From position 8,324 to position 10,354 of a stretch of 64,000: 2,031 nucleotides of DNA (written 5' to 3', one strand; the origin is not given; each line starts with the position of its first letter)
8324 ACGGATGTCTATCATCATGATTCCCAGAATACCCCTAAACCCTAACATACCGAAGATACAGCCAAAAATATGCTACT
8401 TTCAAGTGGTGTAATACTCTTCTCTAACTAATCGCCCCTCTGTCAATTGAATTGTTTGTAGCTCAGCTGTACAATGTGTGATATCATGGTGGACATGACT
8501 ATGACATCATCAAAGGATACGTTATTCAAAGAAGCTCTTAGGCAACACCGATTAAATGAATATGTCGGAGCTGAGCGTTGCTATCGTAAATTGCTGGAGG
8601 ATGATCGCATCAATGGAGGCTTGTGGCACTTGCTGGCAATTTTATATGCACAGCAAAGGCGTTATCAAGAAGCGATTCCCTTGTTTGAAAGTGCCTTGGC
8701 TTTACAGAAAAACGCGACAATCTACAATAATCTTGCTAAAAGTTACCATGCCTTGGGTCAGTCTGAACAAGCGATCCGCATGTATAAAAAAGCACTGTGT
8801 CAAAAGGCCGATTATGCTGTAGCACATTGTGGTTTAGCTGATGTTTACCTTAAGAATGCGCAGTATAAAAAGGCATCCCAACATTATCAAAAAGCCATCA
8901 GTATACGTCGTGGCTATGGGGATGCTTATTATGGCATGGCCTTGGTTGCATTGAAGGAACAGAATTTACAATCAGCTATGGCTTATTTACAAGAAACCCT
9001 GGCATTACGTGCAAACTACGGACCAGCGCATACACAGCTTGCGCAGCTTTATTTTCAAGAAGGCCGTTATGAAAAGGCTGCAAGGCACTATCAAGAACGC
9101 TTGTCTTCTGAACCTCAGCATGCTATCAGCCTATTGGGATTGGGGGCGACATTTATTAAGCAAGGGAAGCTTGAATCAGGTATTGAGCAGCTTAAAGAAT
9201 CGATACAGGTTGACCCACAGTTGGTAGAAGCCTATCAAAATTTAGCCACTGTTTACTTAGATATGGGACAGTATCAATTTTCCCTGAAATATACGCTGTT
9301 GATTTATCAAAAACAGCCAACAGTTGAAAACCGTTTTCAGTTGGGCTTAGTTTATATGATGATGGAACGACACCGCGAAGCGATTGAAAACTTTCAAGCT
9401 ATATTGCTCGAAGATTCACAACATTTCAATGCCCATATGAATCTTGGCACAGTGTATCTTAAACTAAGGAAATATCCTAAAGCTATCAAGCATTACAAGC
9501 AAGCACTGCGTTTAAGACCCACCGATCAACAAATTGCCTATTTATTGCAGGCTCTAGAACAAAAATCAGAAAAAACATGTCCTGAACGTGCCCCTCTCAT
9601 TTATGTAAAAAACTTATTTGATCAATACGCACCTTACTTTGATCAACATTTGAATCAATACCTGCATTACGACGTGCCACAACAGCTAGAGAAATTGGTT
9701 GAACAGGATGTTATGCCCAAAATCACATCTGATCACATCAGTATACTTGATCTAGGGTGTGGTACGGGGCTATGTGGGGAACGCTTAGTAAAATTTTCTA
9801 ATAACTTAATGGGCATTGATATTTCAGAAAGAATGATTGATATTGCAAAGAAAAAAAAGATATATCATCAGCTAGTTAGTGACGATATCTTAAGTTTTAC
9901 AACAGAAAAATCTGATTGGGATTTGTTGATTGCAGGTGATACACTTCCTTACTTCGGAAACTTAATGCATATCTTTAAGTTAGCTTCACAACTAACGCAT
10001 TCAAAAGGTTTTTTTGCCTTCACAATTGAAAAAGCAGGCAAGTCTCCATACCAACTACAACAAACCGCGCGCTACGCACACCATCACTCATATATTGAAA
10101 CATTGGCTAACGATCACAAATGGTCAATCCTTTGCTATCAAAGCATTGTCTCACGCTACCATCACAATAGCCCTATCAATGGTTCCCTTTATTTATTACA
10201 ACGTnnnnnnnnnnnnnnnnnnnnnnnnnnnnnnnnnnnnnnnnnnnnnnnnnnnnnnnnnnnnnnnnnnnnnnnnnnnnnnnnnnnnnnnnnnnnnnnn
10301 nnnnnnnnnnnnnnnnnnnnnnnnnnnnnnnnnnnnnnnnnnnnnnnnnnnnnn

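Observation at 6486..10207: Tandem segmental duplication: near-identical leader and trailer around hyper-diverged paralogous ORFs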

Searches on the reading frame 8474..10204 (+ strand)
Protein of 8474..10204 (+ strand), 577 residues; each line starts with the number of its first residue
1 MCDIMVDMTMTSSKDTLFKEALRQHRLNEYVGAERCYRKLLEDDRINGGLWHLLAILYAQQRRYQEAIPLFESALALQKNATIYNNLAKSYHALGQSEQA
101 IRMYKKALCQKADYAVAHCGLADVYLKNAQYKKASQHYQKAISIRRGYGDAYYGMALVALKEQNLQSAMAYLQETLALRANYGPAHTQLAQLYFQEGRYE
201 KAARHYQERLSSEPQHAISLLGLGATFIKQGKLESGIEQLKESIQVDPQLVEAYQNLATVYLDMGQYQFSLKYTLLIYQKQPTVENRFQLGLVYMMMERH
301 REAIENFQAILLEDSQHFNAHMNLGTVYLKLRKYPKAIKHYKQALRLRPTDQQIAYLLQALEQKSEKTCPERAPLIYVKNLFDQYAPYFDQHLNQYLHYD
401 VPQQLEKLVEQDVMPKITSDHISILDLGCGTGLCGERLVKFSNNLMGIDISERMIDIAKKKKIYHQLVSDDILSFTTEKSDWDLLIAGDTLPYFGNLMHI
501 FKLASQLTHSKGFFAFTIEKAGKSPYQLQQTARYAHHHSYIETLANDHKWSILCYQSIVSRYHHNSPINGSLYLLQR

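Call 7: search_protein_families(library=ncbifam, proteins=[window:8474-10204:+], max_evalue=0.1)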
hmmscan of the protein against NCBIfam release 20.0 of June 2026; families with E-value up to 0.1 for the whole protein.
window:8474-10204:+ (577 aa): 71 families (the best 25 are shown)
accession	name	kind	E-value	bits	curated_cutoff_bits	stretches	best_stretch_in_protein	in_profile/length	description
NF040959.1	MamA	equivalog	1.8e-37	128.8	200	4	82-207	72-197/204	magnetosome protein MamA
TIGR02917.1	PEP_TPR_lipo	equivalog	7.1e-35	120.1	312.2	2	153-367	469-684/899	XrtA/PEP-CTERM system TPR-repeat protein PrsT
TIGR02521.1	type_IV_pilW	equivalog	6.2e-30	104.5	154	5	280-354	27-101/234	type IV pilus biogenesis/stability protein PilW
NF033762.1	social_mot_Tgl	equivalog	2e-25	89.6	225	3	134-273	50-192/252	social motility TPR repeat lipoprotein Tgl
NF033758.1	gliding_GltE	equivalog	4.1e-23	82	225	3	151-260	224-333/411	adventurous gliding motility TPR repeat lipoprotein GltE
TIGR02552.1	LcrH_SycD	equivalog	3.6e-20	72.1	104.8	4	287-357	55-125/136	SycD/LcrH family type III secretion system chaperone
NF033920.0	C39_PA2778_fam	equivalog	6.6e-19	68.3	150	5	84-178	159-253/255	PA2778 family cysteine peptidase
TIGR00990.1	3a0801s09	subfamily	1.3e-14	53.8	757.25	2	126-272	343-488/615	mitochondrial import receptor subunit TOM70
NF008756.0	PRK11788.1-4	equivalog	1.4e-14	54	474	3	33-142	126-241/389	lipopolysaccharide assembly protein LapB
TIGR00540.1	TPR_hemY_coli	hypoth_equivalog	1.8e-14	53.3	142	3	238-367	251-375/385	heme biosynthesis-associated TPR protein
NF047507.1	TPR_BatC_Lepto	exception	3e-14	53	175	3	300-366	74-144/214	TPR repeat-containing protein BatC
NF008757.0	PRK11788.1-5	equivalog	7.5e-14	51.7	363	2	166-384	124-346/388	lipopolysaccharide assembly protein LapB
TIGR02072.1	BioC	equivalog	2e-13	50.7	184.95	1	389-533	2-148/244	malonyl-ACP O-methyltransferase BioC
NF002725.1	PRK02603.1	equivalog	7.1e-12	45.7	143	4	195-266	47-121/173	photosystem I assembly protein Ycf3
NF001244.0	PRK00216.1-5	equivalog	2.9e-11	43.1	216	1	378-476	10-113/236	bifunctional demethylmenaquinone methyltransferase/2-methoxy-6-polyprenyl-1,4-benzoquinol methylase UbiE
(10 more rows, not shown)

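Call 10: search_protein_families(library=pfam, proteins=[window:8474-10204:+], max_evalue=1)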
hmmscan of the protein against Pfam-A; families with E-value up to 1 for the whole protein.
window:8474-10204:+ (577 aa): 53 families (the best 25 are shown)
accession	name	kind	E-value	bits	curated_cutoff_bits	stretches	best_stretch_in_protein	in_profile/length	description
PF00515.34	TPR_1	-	1.2e-50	167.8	27.8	9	319-351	2-34/34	Tetratricopeptide repeat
PF07719.23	TPR_2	-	8.6e-46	150.7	27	7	319-351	2-34/34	Tetratricopeptide repeat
PF13424.12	TPR_12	-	2.1e-35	121.2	30.1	6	50-108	5-72/77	Tetratricopeptide repeat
PF13414.12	TPR_11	-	1.4e-33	114.8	26.8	6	89-128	2-41/42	TPR repeat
PF13181.12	TPR_8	-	1.1e-32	109.8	25.7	5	320-350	3-33/34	Tetratricopeptide repeat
PF14559.12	TPR_19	-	1.7e-32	112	25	7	295-361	2-68/68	Tetratricopeptide repeat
PF13431.12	TPR_17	-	8.5e-29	97.8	24.4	5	241-268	3-30/34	Tetratricopeptide repeat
PF13432.12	TPR_16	-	2.7e-28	98.5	32.7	6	289-351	2-64/65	Tetratricopeptide repeat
PF13176.12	TPR_7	-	6.4e-26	88.6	27.9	5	51-78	2-29/36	Tetratricopeptide repeat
PF13428.12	TPR_14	-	5.7e-24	82.6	23.5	5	50-89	3-43/44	Tetratricopeptide repeat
PF13374.12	TPR_10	-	4.8e-20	71.3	27.5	3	81-108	2-29/42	Tetratricopeptide repeat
PF12895.13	ANAPC3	-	2.5e-15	56.9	27.2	5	264-343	2-81/82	Anaphase-promoting complex, cyclosome, subunit 3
PF24575.1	TPR_Slam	-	3.2e-14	53.7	35.2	2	153-204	51-102/104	Surface lipoprotein assembly modifier, N-terminal TPR repeats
PF23914.1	TPR_CcmH_CycH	-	9.6e-13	48.7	42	4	313-369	45-102/158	Cytochrome c-type biogenesis protein H TPR domain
PF13371.12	TPR_9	-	3e-11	43.6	35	3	293-361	4-72/73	Tetratricopeptide repeat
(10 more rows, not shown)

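Call 24: find_homologous_proteins(query=window:8474-10204:+, max_evalue=1e-20)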
Query window:8474-10204:+ (577 aa): 1015 proteins with E <= 1e-20 among 8000 candidates; the best 120 are listed.
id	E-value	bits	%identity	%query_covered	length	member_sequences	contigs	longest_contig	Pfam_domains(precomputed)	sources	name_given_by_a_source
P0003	0.0e+0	1300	100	100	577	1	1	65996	PF13489.13,PF13414.13,PF08241.19,PF13374.13,PF13847.13,PF07721.21,PF24575.2,PF00515.35,PF13424.13,PF13429.13,PF07719.24,PF13174.13,PF25063.1,PF13431.13,PF23914.2,PF25062.2,PF25058.2,PF13176.13,PF13428.13,PF25064.2,PF14559.13,PF13371.13,PF13649.13,PF12895.14,PF21033.5,PF13432.13,PF13181.13,PF08242.19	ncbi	-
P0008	1.5e-195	669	54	97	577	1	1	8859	PF25063.1,PF13431.13,PF23914.2,PF13414.13,PF25058.2,PF13176.13,PF13428.13,PF08241.19,PF13374.13,PF13847.13,PF14559.13,PF24575.2,PF13371.13,PF13649.13,PF00515.35,PF12895.14,PF13424.13,PF21033.5,PF13432.13,PF13181.13,PF08242.19,PF07719.24,PF13174.13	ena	-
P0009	1.5e-188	646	52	99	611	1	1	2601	PF22890.2,PF13414.13,PF08241.19,PF13374.13,PF13847.13,PF24575.2,PF00515.35,PF13424.13,PF13429.13,PF14561.13,PF07719.24,PF13174.13,PF25063.1,PF13431.13,PF23914.2,PF25058.2,PF13176.13,PF13428.13,PF25064.2,PF14559.13,PF13371.13,PF13649.13,PF12895.14,PF13432.13,PF13181.13,PF08242.19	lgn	-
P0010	2.8e-121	424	39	98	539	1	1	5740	PF10602.16,PF03704.24,PF13489.13,PF22890.2,PF13414.13,PF10952.16,PF12569.15,PF13374.13,PF13847.13,PF25068.3,PF13429.13,PF20308.5,PF25062.2,PF25058.2,PF13176.13,PF24885.2,PF25064.2,PF14559.13,PF13371.13,PF26725.1,PF13649.13,PF12895.14,PF21033.5,PF09976.16,PF25060.1,PF21325.4,PF08241.19,PF07721.21,PF2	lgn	-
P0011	5.2e-121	423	40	97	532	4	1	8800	PF13489.13,PF09976.16,PF25060.1,PF22890.2,PF13414.13,PF21325.4,PF10952.16,PF12569.15,PF23241.2,PF08241.19,PF13374.13,PF13847.13,PF07721.21,PF24575.2,PF05175.21,PF25068.3,PF11846.15,PF00515.35,PF13424.13,PF13429.13,PF14561.13,PF07719.24,PF13174.13,PF20308.5,PF25063.1,PF13431.13,PF23914.2,PF25062.2,PF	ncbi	-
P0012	8.9e-118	413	38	97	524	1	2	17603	PF03704.24,PF13489.13,PF09976.16,PF25060.1,PF22890.2,PF13414.13,PF10952.16,PF12569.15,PF08241.19,PF13374.13,PF13847.13,PF07721.21,PF24575.2,PF05175.21,PF25068.3,PF11846.15,PF00515.35,PF13424.13,PF13429.13,PF01209.25,PF14561.13,PF07719.24,PF13174.13,PF20308.5,PF25063.1,PF13431.13,PF23914.2,PF25062.2,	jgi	jgi:predicted TPR repeat methyltransferase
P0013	3.4e-112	394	38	97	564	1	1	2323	PF13489.13,PF22890.2,PF13414.13,PF08241.19,PF13374.13,PF13847.13,PF24575.2,PF00515.35,PF13424.13,PF14938.13,PF13429.13,PF14561.13,PF07719.24,PF13174.13,PF20308.5,PF25063.1,PF14853.13,PF13431.13,PF23914.2,PF25062.2,PF13176.13,PF13428.13,PF25064.2,PF14559.13,PF10516.16,PF13371.13,PF13649.13,PF12895.14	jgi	jgi:predicted TPR repeat methyltransferase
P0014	1.1e-111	393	37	97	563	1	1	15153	PF13489.13,PF22890.2,PF13414.13,PF12569.15,PF08241.19,PF13374.13,PF13847.13,PF24575.2,PF25068.3,PF00515.35,PF13424.13,PF13429.13,PF14561.13,PF07719.24,PF13174.13,PF20308.5,PF25063.1,PF13431.13,PF23914.2,PF25062.2,PF13176.13,PF13428.13,PF25064.2,PF14559.13,PF10516.16,PF27595.1,PF13371.13,PF13649.13,P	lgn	-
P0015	2.0e-111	392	38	98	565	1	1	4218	PF03704.24,PF13489.13,PF13414.13,PF21325.4,PF08241.19,PF13374.13,PF13847.13,PF07721.21,PF24575.2,PF00515.35,PF13424.13,PF13429.13,PF07719.24,PF13174.13,PF20308.5,PF25063.1,PF13431.13,PF23914.2,PF25062.2,PF13176.13,PF13428.13,PF25064.2,PF14559.13,PF13371.13,PF13649.13,PF17874.8,PF12895.14,PF21033.5,P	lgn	-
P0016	1.1e-109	386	36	97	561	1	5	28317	PF03704.24,PF13489.13,PF09976.16,PF22890.2,PF13414.13,PF08241.19,PF13374.13,PF13847.13,PF24575.2,PF25068.3,PF00515.35,PF13424.13,PF03291.23,PF13429.13,PF14561.13,PF07719.24,PF13174.13,PF25063.1,PF14853.13,PF13431.13,PF23914.2,PF25062.2,PF13176.13,PF13428.13,PF04733.21,PF25064.2,PF14559.13,PF10516.16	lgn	-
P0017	4.6e-109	384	38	97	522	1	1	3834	PF13489.13,PF09976.16,PF25060.1,PF13414.13,PF01535.27,PF12569.15,PF08241.19,PF13374.13,PF13847.13,PF07721.21,PF24575.2,PF00515.35,PF13424.13,PF13429.13,PF14561.13,PF07719.24,PF13174.13,PF20308.5,PF25063.1,PF14853.13,PF13431.13,PF23914.2,PF25062.2,PF13176.13,PF24885.2,PF13428.13,PF25064.2,PF14559.13,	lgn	-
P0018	7.9e-109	383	36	97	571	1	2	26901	PF03704.24,PF13489.13,PF25060.1,PF13414.13,PF12569.15,PF08241.19,PF13374.13,PF13847.13,PF07721.21,PF24575.2,PF00515.35,PF13424.13,PF13429.13,PF14561.13,PF07719.24,PF13174.13,PF20308.5,PF25063.1,PF13431.13,PF23914.2,PF25058.2,PF13176.13,PF13428.13,PF04733.21,PF25064.2,PF14559.13,PF13371.13,PF13649.13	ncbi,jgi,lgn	jgi:predicted TPR repeat methyltransferase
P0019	1.6e-108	382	37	99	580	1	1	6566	PF03704.24,PF13489.13,PF25060.1,PF13414.13,PF23241.2,PF08241.19,PF13374.13,PF13847.13,PF24575.2,PF00515.35,PF13424.13,PF13429.13,PF14561.13,PF07719.24,PF13174.13,PF25063.1,PF13431.13,PF23914.2,PF13176.13,PF13428.13,PF25064.2,PF14559.13,PF27595.1,PF13371.13,PF13649.13,PF12895.14,PF21033.5,PF13432.13,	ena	-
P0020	1.2e-107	379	37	97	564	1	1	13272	PF13489.13,PF13414.13,PF01535.27,PF12569.15,PF08241.19,PF13374.13,PF13847.13,PF24575.2,PF25068.3,PF00515.35,PF13424.13,PF13429.13,PF01209.25,PF14561.13,PF07719.24,PF13174.13,PF20308.5,PF25063.1,PF14853.13,PF13431.13,PF23914.2,PF25062.2,PF13176.13,PF13428.13,PF04733.21,PF25064.2,PF14559.13,PF27595.1,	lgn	-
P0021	1.8e-107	379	36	96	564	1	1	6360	PF03704.24,PF13489.13,PF09976.16,PF13414.13,PF12569.15,PF08241.19,PF13374.13,PF13847.13,PF24575.2,PF00515.35,PF13424.13,PF13429.13,PF14561.13,PF07719.24,PF13174.13,PF25063.1,PF13431.13,PF23914.2,PF25062.2,PF25058.2,PF10579.15,PF13176.13,PF24885.2,PF13428.13,PF25064.2,PF14559.13,PF13371.13,PF13649.13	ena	-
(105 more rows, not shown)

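Call 26: find_encoding_contigs(protein=P0008, flank=10000, max_places=3)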
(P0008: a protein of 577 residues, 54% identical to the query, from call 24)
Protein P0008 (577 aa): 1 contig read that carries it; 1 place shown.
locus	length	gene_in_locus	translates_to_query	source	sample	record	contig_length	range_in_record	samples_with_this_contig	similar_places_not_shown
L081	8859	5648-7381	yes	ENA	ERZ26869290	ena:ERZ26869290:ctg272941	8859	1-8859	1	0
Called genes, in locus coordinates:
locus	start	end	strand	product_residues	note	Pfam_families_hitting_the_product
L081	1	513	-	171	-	?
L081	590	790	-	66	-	-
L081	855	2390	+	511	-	-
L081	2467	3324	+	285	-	PF07690:MFS_1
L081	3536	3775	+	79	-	-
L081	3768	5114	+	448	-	PF00919:UPF0004, PF04055:Radical_SAM, PF01938:TRAM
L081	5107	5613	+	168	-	PF02130:YbeY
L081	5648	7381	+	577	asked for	PF00515:TPR_1 (weak), PF07719:TPR_2 (weak), PF00515:TPR_1, PF13414:TPR_11, PF12895:ANAPC3, PF13847:Methyltransf_31, PF08241:Methyltransf_11, PF13649:Methyltransf_25, +19 more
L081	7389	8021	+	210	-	PF00156:Pribosyltran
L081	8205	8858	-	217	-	?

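Call 27: find_encoding_contigs(protein=P0009, flank=10000, max_places=3)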
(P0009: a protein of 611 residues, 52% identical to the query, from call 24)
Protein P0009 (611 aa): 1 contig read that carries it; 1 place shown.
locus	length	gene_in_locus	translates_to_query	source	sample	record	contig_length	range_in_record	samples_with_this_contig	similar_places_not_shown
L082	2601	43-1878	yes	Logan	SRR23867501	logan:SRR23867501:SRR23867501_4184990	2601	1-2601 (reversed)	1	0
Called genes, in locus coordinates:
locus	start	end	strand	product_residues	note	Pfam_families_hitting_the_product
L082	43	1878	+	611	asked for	PF13432:TPR_16, PF00515:TPR_1, PF13424:TPR_12, PF13414:TPR_11, PF13432:TPR_16, PF14559:TPR_19, PF12895:ANAPC3, PF13649:Methyltransf_25, +25 more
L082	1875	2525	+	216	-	PF00156:Pribosyltran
